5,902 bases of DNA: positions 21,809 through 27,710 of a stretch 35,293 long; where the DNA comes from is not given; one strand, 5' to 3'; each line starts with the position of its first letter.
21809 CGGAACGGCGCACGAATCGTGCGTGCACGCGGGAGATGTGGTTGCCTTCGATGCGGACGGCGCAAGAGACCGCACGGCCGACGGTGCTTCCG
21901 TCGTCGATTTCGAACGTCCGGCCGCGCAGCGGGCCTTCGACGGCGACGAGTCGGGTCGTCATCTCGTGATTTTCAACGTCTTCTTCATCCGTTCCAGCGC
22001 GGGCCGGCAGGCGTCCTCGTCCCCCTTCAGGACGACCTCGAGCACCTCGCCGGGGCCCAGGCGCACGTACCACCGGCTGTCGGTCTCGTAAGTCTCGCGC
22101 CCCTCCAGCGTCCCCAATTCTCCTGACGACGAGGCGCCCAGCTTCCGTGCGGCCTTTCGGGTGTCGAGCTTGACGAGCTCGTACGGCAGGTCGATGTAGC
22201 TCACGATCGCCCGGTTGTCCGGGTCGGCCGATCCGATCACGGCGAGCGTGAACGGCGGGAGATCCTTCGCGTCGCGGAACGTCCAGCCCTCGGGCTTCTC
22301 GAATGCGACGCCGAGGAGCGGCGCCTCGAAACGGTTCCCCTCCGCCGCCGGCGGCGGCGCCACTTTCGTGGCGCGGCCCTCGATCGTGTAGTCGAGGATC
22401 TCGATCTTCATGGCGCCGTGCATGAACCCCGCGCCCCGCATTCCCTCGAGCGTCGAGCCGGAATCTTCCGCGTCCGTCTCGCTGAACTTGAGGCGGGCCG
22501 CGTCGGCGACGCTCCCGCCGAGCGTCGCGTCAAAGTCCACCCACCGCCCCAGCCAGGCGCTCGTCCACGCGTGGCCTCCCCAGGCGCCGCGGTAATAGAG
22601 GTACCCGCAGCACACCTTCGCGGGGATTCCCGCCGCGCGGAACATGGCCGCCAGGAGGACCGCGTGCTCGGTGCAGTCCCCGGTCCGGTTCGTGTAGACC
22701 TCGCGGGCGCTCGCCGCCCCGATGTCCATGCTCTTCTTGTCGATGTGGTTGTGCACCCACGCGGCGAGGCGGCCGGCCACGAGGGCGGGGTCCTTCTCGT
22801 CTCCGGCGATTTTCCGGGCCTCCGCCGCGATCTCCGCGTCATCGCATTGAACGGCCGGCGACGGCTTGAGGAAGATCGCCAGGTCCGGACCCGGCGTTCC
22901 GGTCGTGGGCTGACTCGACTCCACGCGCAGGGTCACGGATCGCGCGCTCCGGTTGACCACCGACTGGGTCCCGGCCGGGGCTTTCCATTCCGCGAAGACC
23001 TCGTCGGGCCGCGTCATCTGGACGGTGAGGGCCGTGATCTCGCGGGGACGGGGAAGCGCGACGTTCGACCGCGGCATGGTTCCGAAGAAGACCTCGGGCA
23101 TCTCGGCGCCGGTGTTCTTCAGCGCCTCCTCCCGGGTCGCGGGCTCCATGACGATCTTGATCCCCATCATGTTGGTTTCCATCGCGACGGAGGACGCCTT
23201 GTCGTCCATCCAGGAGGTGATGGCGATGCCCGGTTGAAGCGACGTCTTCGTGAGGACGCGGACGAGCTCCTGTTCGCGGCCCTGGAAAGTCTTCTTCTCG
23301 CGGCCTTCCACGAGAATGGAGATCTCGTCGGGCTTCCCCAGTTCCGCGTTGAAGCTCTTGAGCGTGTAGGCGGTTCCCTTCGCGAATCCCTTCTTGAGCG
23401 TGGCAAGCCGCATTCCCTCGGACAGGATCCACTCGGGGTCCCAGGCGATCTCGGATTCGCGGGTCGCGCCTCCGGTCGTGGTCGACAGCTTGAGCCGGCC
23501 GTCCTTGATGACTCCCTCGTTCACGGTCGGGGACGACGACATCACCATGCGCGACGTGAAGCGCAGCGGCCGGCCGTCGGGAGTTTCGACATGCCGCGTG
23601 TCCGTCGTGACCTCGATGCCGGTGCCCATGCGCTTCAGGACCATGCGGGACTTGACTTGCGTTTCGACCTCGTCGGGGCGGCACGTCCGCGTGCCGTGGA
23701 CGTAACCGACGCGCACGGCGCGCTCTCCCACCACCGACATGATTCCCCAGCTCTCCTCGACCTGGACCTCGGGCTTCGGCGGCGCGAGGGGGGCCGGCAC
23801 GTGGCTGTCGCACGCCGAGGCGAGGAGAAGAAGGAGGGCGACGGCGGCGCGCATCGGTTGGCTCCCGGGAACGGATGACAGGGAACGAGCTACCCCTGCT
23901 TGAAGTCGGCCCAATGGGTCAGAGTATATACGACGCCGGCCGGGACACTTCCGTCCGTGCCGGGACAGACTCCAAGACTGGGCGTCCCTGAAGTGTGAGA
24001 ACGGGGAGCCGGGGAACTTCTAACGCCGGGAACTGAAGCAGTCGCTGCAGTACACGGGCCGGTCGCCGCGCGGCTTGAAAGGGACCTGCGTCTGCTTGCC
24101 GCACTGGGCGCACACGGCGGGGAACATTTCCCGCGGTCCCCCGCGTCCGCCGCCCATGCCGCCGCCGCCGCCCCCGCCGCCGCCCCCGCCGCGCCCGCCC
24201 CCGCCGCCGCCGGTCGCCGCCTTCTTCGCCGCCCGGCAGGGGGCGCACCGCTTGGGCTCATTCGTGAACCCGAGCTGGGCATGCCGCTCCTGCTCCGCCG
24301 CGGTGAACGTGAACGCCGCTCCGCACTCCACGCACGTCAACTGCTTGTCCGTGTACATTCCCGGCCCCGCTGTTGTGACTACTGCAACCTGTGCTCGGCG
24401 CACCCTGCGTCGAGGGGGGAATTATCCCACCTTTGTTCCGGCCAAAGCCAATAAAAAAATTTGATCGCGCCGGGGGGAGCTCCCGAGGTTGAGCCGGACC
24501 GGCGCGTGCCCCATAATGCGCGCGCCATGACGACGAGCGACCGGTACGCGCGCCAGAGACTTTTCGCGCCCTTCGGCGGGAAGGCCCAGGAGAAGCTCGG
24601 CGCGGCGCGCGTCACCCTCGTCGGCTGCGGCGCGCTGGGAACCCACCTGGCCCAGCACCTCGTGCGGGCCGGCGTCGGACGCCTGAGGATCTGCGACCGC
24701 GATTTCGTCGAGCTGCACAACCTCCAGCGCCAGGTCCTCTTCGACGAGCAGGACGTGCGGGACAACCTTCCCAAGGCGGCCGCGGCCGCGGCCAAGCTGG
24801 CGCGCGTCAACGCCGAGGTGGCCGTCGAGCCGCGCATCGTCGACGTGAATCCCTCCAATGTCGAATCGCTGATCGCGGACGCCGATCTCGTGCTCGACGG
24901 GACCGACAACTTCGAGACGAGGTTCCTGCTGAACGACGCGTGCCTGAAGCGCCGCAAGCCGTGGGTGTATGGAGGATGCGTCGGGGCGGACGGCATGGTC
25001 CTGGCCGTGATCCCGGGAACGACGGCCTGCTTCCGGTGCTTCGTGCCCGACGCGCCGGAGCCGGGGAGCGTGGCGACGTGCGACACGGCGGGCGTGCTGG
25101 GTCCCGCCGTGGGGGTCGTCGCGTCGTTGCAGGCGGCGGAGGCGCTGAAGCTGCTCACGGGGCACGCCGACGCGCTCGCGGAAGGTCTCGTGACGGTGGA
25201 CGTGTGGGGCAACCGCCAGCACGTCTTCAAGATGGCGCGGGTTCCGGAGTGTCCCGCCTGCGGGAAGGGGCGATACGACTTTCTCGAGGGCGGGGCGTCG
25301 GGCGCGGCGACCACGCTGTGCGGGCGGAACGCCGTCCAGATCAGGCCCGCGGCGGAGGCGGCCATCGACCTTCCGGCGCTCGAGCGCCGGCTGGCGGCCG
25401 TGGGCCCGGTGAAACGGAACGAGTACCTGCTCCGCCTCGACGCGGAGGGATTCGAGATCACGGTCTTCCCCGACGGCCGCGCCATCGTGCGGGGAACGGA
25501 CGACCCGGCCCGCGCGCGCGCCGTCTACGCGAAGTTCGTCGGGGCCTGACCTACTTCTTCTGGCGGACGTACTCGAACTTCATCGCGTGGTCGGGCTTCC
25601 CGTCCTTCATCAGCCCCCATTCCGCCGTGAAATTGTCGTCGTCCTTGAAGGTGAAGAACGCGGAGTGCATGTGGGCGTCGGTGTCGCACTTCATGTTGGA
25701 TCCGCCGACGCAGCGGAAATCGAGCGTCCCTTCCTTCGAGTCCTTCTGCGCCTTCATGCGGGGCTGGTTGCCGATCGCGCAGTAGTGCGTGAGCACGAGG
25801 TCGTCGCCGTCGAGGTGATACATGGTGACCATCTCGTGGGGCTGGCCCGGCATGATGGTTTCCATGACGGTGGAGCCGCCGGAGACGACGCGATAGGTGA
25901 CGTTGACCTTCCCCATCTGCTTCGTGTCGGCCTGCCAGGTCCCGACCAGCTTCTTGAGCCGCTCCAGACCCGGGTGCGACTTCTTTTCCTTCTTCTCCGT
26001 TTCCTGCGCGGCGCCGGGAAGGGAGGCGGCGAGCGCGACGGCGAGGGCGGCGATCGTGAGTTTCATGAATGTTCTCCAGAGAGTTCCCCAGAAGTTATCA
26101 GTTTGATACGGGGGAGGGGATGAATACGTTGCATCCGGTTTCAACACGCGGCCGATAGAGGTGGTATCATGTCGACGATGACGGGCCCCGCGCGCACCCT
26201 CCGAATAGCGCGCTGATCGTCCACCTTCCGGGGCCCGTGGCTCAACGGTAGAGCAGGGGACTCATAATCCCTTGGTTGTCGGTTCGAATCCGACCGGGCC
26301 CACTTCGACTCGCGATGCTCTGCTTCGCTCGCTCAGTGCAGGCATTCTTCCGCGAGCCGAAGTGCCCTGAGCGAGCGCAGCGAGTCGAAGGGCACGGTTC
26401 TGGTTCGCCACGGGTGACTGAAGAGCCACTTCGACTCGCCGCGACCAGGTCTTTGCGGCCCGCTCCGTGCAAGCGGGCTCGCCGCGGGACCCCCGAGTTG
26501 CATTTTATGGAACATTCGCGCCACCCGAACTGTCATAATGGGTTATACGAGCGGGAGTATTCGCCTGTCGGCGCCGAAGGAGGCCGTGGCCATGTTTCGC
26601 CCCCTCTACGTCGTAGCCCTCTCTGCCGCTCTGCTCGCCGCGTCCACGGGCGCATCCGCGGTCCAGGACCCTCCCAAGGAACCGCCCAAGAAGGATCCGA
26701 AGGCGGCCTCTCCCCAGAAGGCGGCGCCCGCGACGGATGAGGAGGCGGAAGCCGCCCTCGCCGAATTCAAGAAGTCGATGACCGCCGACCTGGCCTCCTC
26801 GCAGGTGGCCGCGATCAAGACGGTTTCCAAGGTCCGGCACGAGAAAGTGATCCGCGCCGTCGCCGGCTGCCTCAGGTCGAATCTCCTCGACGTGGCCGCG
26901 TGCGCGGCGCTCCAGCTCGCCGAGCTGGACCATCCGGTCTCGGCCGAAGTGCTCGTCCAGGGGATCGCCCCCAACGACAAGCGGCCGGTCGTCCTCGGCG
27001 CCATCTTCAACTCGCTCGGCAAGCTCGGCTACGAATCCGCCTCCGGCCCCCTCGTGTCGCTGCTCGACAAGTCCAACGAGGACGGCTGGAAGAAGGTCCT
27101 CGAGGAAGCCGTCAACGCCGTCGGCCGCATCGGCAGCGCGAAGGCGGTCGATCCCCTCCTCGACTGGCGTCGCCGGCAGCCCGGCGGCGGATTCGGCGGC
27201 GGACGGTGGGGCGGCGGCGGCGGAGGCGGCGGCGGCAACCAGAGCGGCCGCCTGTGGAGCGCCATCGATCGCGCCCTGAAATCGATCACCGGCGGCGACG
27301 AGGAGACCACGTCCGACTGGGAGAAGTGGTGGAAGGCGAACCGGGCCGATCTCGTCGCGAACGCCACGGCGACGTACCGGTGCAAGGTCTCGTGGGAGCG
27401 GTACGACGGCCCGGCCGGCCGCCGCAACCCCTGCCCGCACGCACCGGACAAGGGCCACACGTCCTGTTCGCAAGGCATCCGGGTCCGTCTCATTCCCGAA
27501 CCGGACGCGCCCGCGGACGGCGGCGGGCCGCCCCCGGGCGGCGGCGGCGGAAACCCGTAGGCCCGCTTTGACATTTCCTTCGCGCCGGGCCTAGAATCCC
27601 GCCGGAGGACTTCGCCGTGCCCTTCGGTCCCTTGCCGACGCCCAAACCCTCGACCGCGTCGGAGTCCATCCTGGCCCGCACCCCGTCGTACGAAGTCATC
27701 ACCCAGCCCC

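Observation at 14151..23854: Same-strand supra-operon TGase / FHA-AAA+ / MshEN-kinase / GGDEF*-STAND: candidate module coupling c-di-GMP to Ser/Thr phosphorylation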

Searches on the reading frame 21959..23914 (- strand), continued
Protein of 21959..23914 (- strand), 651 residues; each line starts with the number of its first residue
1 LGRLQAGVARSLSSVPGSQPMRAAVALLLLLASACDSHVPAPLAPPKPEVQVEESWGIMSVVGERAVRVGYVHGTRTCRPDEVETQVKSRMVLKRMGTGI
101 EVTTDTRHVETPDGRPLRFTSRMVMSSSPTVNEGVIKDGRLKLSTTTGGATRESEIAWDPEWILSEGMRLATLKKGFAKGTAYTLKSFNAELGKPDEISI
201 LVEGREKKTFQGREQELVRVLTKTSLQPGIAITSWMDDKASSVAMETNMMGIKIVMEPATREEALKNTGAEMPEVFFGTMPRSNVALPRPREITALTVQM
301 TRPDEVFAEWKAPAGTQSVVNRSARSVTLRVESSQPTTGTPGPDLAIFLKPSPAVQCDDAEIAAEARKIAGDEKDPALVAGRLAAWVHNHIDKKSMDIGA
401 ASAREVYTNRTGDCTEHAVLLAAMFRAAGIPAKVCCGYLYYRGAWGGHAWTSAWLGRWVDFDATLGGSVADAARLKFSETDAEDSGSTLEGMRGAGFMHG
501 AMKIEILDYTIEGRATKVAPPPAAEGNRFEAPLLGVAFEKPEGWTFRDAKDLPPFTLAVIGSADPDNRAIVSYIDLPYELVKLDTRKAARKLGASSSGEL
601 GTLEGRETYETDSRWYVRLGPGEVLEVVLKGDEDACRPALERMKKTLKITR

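Call 75: search_protein_families(library=pfam, proteins=[L009:13552-15462:+, L010:2325-3902:+, L009:11882-13555:+], max_evalue=0.01)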
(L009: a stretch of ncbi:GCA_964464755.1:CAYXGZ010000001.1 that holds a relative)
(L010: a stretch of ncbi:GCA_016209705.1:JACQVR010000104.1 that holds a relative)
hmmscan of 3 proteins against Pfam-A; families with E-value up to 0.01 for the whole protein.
L009:13552-15462:+ (636 aa): 14 families
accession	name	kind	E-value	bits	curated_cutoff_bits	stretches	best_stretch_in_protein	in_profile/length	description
PF00158.32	Sigma54_activat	-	1.1e-66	224.1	20.2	1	322-485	4-167/168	Sigma-54 interaction domain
PF25601.1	AAA_lid_14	-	2.9e-18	65.9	27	1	491-569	1-78/87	AAA+ ATPase lid domain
PF14532.12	Sigma54_activ_2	-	3.6e-17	63.3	25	1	325-490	6-138/138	Sigma-54 interaction domain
PF02954.25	HTH_8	-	3.8e-17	62.2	22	1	588-628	2-42/42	Bacterial regulatory protein, Fis family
PF00498.31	FHA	-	2.2e-14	54.1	20.7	1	23-85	2-67/67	FHA domain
PF16697.10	Yop-YscD_cpl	-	6.5e-09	36.4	33.2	1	8-89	4-88/94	Inner membrane component of T3SS, cytoplasmic domain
PF07728.20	AAA_5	-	3.2e-06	27.6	22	1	343-459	2-121/139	AAA domain (dynein-related subfamily)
PF13185.12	GAF_2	-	1e-05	26.2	28.6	1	165-293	5-135/136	GAF domain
PF01590.32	GAF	-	4.5e-05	24.4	22.4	1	166-293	4-133/133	GAF domain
PF01078.27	Mg_chelatase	-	0.00014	21.7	20.3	0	398-458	93-155/207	Magnesium chelatase, subunit ChlI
PF00004.35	AAA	-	0.0055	17.6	21.2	0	343-461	1-110/131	ATPase family associated with various cellular activities (AAA)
PF13492.12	GAF_3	-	0.0055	17.5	27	0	171-295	9-129/129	GAF domain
PF13556.12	HTH_30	-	0.0057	16.9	27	0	600-626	8-34/59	PucR C-terminal helix-turn-helix domain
PF13191.12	AAA_16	-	0.0089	17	32.6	0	330-403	16-94/167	AAA ATPase domain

L010:2325-3902:+ (525 aa): 6 families
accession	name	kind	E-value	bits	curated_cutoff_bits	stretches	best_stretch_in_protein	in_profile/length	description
PF00498.31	FHA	-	1.9e-17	63.9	20.7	1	23-85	2-67/67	FHA domain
PF00158.32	Sigma54_activat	-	2.1e-16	60.5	20.2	2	297-366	2-71/168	Sigma-54 interaction domain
PF25601.1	AAA_lid_14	-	1.3e-15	57.5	27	1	449-523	1-74/87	AAA+ ATPase lid domain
PF14532.12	Sigma54_activ_2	-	6.5e-14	52.8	25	1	308-448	12-138/138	Sigma-54 interaction domain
PF16697.10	Yop-YscD_cpl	-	5.7e-13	49.4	33.2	1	8-93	4-92/94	Inner membrane component of T3SS, cytoplasmic domain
PF01590.32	GAF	-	0.00029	21.8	22.4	0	127-265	5-128/133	GAF domain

L009:11882-13555:+ (557 aa): 4 families
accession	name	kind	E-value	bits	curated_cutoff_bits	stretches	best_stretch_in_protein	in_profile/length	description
PF00069.31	Pkinase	-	1.8e-45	155.9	31.7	1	66-316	1-257/263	Protein kinase domain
PF07714.23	PK_Tyr_Ser-Thr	-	1.7e-26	93.6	23.1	1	68-311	3-250/258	Protein tyrosine and serine/threonine kinase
PF01636.29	APH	-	3e-07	30.9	23.2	1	73-182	6-110/239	Phosphotransferase enzyme family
PF03109.22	ABC1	-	1.8e-05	24.5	22.9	0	70-103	36-69/244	ABC1 atypical kinase-like domain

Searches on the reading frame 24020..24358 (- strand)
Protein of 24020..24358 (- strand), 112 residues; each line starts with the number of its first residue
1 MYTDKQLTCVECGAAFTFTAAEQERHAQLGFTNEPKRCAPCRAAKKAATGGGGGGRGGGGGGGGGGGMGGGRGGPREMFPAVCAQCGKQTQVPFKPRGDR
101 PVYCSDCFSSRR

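Call 33: search_protein_families(library=pfam, proteins=[window:24020-24358:-], max_evalue=10)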
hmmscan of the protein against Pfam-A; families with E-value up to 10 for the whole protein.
window:24020-24358:- (112 aa): 13 families
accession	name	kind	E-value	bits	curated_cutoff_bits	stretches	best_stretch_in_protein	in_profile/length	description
PF23477.1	zf_Tbcl_2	-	5.6e-21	74.4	27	1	76-112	1-37/37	Probable treble clef zinc finger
PF13451.12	zf_Tbcl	-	2.8e-17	62.8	24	1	4-48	2-46/48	Probable treble clef domain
PF24445.1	DUF7564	-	0.00013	22.7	32.2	2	4-21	3-20/76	Family of unknown function (DUF7564)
PF24458.1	DUF7573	-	0.03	14.7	30.2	1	81-107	12-36/39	Domain of unknown function (DUF7573)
PF18912.6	DZR_2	-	0.15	12.3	27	1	79-107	6-55/56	Double zinc ribbon domain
PF21344.3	Zn_ribbon_LysW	-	0.22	11.6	27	1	8-20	2-14/46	Alpha-aminoadipate carrier protein LysW-like, globular domain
PF19990.4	DUF6426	-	0.84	9.6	25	1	47-97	13-64/203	Family of unknown function (DUF6426)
PF14353.12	CpXC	-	0.87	10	25.4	1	77-95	34-52/121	CpXC protein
PF13465.12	zf-H2C2_2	-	1.2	10.1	40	0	79-90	13-24/26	Zinc-finger double domain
PF17283.8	Zn_ribbon_SprT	-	1.2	9.7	28.1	1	79-107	3-30/38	SprT-like zinc ribbon domain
PF14354.12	Lar_restr_allev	-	1.7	9.4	28.6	1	6-25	25-44/58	Restriction alleviation protein Lar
PF13865.11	FoP_duplication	-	2.5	9.3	24.6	1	47-76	10-39/81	C-terminal duplication domain of Friend of PRMT1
PF18439.7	zf_UBZ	-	4.8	7.4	25.6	0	82-89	4-11/32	Ubiquitin-Binding Zinc Finger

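Call 55: search_protein_families(library=padloc, proteins=[window:24020-24358:-], max_evalue=0.001)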
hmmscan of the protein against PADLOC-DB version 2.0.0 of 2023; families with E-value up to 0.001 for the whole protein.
window:24020-24358:- (112 aa): 0 families

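Call 56: search_protein_families(library=ncbifam, proteins=[window:24020-24358:-], max_evalue=0.001)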
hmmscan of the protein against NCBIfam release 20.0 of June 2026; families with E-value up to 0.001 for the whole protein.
window:24020-24358:- (112 aa): 1 family
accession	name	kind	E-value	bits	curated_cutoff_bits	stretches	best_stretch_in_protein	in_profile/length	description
TIGR04272.1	cxxc_cxxc_Mbark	domain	4.4e-21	74.3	36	1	76-112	1-37/37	CxxC-x17-CxxC domain-containing protein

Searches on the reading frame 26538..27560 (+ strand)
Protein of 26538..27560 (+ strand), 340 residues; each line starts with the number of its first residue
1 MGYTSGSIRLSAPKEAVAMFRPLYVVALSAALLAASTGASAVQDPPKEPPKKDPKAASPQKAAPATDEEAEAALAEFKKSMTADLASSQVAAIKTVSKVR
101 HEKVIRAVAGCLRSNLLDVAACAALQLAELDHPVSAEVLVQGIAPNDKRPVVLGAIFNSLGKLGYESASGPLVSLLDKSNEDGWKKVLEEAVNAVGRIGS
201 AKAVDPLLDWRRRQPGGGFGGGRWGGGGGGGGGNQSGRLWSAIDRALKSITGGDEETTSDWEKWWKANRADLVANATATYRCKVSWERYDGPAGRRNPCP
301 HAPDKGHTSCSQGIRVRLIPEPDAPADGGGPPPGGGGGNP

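Call 4: search_protein_families(library=pfam, proteins=[window:26538-27560:+], max_evalue=0.01)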
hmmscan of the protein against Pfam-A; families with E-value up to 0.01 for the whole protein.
window:26538-27560:+ (340 aa): 2 families
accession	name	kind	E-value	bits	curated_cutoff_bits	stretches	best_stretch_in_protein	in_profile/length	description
PF13646.12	HEAT_2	-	2.3e-13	50.7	27.7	2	146-212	10-72/88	HEAT repeats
PF03130.22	HEAT_PBS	-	0.0055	17.6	20.9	0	188-208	2-22/27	PBS lyase HEAT-like repeat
